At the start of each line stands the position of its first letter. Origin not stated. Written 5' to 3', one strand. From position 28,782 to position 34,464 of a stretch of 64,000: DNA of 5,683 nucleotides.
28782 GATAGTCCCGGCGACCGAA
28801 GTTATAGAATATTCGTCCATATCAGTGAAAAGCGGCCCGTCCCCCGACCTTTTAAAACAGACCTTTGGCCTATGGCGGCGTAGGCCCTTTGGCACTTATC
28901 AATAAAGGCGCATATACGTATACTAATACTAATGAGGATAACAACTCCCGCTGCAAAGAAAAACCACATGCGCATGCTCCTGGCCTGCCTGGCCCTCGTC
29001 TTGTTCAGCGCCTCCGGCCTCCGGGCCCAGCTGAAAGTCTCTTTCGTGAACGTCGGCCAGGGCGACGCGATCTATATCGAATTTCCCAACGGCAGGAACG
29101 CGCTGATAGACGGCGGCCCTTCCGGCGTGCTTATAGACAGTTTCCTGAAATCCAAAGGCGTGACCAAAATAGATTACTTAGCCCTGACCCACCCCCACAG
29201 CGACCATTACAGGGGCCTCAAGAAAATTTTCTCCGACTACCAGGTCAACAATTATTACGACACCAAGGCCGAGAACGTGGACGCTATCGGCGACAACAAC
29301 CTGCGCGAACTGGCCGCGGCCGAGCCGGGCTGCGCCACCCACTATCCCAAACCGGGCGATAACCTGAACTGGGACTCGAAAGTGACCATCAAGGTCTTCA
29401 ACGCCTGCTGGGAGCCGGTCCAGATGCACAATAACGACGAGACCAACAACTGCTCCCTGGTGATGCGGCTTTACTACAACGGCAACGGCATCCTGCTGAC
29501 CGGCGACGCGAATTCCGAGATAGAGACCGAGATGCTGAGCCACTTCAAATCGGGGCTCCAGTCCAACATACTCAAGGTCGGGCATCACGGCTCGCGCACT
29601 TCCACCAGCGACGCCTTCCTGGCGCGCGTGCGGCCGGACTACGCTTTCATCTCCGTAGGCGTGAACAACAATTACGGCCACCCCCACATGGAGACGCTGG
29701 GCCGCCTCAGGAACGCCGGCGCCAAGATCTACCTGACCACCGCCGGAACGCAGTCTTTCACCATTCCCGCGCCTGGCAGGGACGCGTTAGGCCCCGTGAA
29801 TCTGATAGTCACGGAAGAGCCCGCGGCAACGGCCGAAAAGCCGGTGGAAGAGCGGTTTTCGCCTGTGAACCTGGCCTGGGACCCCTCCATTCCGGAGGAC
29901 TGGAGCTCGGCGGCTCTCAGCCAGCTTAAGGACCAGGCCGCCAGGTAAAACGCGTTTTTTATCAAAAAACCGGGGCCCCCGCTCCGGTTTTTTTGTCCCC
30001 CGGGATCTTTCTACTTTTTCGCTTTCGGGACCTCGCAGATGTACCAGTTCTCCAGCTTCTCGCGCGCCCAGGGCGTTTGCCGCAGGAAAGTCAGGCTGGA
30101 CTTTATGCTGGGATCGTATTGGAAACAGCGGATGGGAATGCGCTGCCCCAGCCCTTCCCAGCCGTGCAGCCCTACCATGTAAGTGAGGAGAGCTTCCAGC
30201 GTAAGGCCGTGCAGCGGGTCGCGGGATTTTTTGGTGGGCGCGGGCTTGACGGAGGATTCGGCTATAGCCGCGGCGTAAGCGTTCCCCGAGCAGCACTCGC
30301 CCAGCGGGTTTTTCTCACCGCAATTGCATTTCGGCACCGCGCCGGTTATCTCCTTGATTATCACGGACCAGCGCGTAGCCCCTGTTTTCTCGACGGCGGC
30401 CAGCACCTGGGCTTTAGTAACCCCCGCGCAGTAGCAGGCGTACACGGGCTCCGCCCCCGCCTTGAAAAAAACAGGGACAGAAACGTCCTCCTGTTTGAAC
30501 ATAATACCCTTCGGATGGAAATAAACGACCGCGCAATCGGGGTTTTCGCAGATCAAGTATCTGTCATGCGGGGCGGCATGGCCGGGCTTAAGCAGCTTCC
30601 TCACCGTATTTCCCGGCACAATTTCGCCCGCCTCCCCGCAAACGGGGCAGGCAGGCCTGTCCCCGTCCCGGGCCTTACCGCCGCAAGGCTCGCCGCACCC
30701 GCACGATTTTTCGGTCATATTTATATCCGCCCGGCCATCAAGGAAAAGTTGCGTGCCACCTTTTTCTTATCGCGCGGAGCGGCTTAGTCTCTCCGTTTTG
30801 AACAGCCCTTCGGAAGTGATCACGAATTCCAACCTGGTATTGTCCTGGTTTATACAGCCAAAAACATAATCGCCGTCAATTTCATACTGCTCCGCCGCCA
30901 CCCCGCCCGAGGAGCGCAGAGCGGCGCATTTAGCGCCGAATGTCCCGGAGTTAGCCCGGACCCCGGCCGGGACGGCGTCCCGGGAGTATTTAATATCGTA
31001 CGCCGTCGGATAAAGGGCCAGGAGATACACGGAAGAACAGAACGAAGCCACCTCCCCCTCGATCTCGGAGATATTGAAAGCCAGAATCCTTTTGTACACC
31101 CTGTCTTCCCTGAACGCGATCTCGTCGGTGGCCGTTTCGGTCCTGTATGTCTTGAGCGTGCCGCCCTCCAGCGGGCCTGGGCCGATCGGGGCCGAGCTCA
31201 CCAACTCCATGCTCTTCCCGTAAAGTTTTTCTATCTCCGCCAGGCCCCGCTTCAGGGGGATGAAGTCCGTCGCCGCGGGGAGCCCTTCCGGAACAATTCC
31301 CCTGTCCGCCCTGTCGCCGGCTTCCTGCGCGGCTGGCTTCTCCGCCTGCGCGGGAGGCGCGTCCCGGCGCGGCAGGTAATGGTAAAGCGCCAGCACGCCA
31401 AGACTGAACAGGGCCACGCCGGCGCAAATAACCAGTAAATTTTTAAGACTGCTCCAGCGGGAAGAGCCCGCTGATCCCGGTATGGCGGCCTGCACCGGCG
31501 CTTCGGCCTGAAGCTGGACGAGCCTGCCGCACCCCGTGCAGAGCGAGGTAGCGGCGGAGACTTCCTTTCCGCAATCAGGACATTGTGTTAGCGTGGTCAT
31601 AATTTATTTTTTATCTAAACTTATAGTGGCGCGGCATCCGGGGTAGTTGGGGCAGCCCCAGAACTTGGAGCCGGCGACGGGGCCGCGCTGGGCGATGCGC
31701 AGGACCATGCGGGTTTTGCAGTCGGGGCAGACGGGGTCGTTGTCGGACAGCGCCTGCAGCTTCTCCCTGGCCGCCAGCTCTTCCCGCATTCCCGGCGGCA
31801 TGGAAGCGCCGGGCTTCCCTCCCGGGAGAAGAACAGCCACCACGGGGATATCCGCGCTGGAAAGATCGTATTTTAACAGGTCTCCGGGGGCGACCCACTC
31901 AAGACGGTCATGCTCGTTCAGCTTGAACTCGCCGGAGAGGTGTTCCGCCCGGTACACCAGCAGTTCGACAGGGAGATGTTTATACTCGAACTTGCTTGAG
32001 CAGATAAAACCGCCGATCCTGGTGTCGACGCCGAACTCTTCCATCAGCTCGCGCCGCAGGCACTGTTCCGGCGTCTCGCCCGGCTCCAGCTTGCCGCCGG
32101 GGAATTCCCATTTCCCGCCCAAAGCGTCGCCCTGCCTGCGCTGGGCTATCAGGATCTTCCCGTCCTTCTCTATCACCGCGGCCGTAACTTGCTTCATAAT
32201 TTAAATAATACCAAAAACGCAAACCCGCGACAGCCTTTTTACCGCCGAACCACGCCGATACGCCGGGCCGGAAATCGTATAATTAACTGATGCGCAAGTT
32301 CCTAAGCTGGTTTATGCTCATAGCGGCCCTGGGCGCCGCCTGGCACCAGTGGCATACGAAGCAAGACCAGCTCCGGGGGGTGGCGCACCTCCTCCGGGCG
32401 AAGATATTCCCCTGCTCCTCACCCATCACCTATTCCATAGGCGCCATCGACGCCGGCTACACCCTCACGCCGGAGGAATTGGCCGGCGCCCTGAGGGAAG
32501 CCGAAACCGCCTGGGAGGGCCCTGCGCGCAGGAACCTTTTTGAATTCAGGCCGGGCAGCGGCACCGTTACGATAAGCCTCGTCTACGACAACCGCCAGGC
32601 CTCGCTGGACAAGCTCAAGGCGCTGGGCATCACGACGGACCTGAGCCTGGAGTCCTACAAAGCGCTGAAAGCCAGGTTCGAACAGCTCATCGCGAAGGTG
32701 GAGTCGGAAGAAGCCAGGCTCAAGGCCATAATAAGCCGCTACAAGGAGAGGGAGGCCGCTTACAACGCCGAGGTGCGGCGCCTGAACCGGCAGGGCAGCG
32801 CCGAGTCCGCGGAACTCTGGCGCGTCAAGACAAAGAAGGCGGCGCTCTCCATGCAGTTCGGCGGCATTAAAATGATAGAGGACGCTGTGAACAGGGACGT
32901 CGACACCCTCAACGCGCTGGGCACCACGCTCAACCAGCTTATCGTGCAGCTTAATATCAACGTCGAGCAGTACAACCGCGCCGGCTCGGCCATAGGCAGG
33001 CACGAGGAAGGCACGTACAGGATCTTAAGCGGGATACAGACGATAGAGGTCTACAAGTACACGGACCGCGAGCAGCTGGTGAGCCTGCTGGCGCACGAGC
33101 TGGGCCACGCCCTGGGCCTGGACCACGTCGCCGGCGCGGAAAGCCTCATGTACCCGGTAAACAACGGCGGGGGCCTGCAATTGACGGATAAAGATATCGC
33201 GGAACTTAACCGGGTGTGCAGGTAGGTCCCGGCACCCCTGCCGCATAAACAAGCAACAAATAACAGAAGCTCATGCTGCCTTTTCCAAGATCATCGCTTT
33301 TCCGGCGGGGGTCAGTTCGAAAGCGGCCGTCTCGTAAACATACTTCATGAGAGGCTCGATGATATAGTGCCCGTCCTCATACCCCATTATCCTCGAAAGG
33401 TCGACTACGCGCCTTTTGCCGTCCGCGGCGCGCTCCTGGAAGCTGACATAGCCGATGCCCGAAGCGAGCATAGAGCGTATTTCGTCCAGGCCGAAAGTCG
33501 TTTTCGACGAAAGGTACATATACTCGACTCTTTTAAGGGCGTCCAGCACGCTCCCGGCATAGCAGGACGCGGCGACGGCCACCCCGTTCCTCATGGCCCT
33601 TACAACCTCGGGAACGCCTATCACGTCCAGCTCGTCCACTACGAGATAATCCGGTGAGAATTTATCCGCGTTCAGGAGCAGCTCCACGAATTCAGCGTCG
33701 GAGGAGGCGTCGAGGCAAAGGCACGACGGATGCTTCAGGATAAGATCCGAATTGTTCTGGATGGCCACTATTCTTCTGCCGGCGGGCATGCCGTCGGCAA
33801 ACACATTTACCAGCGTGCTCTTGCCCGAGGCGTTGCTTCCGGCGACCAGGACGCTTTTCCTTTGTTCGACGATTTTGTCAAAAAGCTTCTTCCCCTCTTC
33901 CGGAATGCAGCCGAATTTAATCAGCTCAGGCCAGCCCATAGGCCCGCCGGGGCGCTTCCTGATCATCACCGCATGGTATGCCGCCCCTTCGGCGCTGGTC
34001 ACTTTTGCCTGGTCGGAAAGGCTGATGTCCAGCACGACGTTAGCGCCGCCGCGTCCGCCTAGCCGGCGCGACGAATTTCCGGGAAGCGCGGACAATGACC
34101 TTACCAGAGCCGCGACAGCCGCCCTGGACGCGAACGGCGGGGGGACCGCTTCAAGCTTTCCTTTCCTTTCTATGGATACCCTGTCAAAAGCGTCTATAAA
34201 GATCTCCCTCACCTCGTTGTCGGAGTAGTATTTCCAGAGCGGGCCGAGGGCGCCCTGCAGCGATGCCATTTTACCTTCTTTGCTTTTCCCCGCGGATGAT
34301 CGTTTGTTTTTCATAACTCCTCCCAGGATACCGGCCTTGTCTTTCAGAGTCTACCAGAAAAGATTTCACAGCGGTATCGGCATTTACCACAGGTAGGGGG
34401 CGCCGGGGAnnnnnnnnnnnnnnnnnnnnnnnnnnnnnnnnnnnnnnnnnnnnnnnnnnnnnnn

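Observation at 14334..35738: Seven promoters share a CGACA-N6-TGTCG palindrome exactly 11 nt upstream of a -10-like hexamer, enriched at DNA-repair genes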

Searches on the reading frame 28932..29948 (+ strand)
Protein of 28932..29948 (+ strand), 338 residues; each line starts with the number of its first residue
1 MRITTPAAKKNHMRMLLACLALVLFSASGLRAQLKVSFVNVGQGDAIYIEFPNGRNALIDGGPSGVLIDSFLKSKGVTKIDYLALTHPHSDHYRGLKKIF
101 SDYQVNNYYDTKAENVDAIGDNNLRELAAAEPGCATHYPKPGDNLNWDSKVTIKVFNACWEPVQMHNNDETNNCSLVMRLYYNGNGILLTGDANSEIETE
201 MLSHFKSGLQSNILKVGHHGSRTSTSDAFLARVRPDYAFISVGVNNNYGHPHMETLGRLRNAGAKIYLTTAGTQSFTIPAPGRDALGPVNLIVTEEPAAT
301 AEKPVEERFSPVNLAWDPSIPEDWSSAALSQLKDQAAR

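Call 10: search_protein_families(library=pfam, proteins=[window:28932-29948:+])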
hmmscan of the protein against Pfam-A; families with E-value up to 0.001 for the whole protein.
window:28932-29948:+ (338 aa): 2 families
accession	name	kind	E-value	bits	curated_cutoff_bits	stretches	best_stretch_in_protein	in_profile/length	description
PF00753.33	Lactamase_B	-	4.3e-19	69.6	22.7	1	40-243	2-195/196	Metallo-beta-lactamase superfamily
PF12706.13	Lactamase_B_2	-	1.3e-06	28.6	27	1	55-194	1-144/200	Beta-lactamase superfamily domain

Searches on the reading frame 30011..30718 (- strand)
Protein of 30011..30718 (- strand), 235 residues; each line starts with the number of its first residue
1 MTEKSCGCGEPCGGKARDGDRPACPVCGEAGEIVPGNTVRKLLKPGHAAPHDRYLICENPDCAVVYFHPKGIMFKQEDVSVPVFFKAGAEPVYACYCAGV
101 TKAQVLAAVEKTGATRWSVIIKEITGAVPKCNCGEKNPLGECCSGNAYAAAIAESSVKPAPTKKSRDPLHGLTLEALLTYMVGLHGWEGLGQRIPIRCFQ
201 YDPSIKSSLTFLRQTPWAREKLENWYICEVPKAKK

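Call 12: search_protein_families(library=pfam, proteins=[window:30011-30718:-])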
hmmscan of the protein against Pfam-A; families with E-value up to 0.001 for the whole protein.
window:30011-30718:- (235 aa): 2 families
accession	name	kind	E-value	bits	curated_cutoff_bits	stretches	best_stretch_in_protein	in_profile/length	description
PF09905.14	VF530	-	1.4e-28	99.3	27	1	166-227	2-63/63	DNA-binding protein VF530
PF18423.6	zf_CopZ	-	3.2e-16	59.4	28.4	1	23-79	3-61/62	Zinc binding domain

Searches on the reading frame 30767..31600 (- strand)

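Call 10: search_protein_families(library=pfam, proteins=[window:30767-31600:-])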
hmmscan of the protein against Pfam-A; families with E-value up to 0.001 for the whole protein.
window:30767-31600:- (277 aa): 0 families

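Call 26: search_protein_families(library=pfam, proteins=[window:30767-31600:-], max_evalue=5)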
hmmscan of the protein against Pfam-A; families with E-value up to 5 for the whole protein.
window:30767-31600:- (277 aa): 11 families
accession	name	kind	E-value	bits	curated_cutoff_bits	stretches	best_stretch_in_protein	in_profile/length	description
PF12773.13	DZR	-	0.005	17.4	27.3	1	5-25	25-45/45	Double zinc ribbon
PF13240.11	Zn_Ribbon_1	-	0.01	16.1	25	1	7-26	2-21/23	zinc-ribbon domain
PF18912.6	DZR_2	-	0.059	13.7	27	1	6-28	9-31/56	Double zinc ribbon domain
PF12172.15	zf-ChsH2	-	0.06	13.6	23.2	1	4-26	11-33/37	ChsH2, rubredoxin-like zinc ribbon domain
PF13248.11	Zn_ribbon_3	-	0.11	12.4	27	1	5-25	3-23/26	zinc-ribbon domain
PF25287.1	zf-B_box_Trim66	-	0.21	11.8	27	1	6-24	4-21/35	Trim66, B-box zinc-binding domain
PF10571.15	UPF0547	-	0.3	11.7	29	1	6-25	2-21/26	Uncharacterised protein family UPF0547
PF08271.17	Zn_Ribbon_TF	-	0.31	11.1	29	1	6-28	2-29/43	TFIIB zinc-binding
PF03604.18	Zn_ribbon_RPAB4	-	0.32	11.2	24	0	20-37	2-19/32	DNA directed RNA polymerase, 7 kDa subunit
PF24460.1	DUF7575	-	0.55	10.1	28.5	1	5-19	4-18/28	Domain of unknown function (DUF7575)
PF23545.1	Zn_ribbon_HMPTM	-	2.3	8.3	27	0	2-16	4-18/45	HMPTM N-terminal zinc ribbon domain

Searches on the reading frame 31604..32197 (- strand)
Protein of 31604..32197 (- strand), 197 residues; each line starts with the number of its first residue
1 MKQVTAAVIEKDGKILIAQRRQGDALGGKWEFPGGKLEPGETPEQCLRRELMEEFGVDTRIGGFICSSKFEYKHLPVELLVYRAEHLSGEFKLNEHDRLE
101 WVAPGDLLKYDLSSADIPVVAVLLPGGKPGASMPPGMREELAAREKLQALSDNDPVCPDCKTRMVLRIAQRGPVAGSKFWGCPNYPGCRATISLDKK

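Call 10: search_protein_families(library=pfam, proteins=[window:31604-32197:-])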
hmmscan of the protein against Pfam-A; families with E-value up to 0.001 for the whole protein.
window:31604-32197:- (197 aa): 4 families
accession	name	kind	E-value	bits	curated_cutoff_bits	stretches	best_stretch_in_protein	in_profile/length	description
PF00293.34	NUDIX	-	2.4e-21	76.6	21.1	1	4-120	6-131/134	NUDIX domain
PF14815.12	NUDIX_4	-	2.1e-20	73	35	1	6-118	2-109/113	NUDIX domain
PF01396.24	Zn_ribbon_Top1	-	1.1e-08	35.1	32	1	156-196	3-38/39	Topoisomerase DNA binding C4 zinc finger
PF24747.1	Zn-ribbon_GIR1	-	0.00087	19.5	26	0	150-166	17-33/37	GIR1-like zinc ribbon domain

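Call 82: find_encoding_contigs(protein=window:31604-32197:-, flank=3000, max_places=4)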
Protein window:31604-32197:- (197 aa): 1 contig read that carries it; 1 place shown.
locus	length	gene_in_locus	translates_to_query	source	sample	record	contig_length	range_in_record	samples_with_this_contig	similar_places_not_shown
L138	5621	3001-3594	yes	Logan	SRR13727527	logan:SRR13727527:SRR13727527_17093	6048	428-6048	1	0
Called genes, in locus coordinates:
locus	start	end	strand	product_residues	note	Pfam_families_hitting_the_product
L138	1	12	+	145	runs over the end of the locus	?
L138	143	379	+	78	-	-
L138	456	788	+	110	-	PF08281:Sigma70_r4_2 (faint), PF00196:GerE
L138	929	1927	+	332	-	PF00437:T2SSE, PF27713:UCP018868 (weak)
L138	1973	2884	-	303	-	PF00413:Peptidase_M10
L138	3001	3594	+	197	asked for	PF00293:NUDIX, PF14815:NUDIX_4, PF01396:Zn_ribbon_Top1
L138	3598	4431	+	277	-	-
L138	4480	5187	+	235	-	PF18423:zf_CopZ, PF09905:VF530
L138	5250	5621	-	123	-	?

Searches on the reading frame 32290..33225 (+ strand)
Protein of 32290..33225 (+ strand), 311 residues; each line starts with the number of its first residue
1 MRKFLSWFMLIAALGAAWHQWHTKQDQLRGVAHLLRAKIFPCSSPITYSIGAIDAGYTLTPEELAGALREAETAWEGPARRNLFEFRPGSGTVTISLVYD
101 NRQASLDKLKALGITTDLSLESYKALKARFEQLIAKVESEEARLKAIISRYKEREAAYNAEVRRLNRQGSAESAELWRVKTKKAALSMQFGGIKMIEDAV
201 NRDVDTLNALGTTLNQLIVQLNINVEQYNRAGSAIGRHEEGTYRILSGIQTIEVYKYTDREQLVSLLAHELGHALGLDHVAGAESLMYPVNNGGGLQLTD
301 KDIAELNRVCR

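Call 10: search_protein_families(library=pfam, proteins=[window:32290-33225:+])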
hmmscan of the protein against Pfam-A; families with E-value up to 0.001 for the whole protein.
window:32290-33225:+ (311 aa): 3 families
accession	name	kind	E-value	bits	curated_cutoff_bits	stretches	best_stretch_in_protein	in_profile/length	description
PF00413.30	Peptidase_M10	-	2.2e-09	37.8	24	1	175-306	94-154/159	Matrixin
PF02090.21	SPAM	-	0.00078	19.8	35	1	127-204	14-91/142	Salmonella surface presentation of antigen gene type M protein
PF10462.15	Peptidase_M66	-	0.00082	18.9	20.6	0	262-294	191-226/306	Peptidase M66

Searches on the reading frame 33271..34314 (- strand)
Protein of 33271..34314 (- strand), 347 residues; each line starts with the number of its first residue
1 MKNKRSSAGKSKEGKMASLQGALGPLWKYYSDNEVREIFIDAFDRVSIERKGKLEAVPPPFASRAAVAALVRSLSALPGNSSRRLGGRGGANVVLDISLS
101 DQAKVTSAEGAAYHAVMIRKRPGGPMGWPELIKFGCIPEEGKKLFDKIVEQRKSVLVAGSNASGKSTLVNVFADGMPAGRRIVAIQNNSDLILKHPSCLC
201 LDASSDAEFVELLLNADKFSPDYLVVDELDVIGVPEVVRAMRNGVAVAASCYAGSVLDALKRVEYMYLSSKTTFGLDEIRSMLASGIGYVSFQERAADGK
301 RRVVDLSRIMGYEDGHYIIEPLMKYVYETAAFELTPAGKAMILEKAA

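Call 10: search_protein_families(library=pfam, proteins=[window:33271-34314:-])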
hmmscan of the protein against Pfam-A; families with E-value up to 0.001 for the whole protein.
window:33271-34314:- (347 aa): 2 families
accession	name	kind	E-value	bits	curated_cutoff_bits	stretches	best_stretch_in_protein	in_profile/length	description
PF00437.27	T2SSE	-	2.4e-10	40.1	24.9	1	125-271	116-263/370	Type II/IV secretion system protein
PF13191.12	AAA_16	-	0.00073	20.5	32.6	0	144-192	15-63/167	AAA ATPase domain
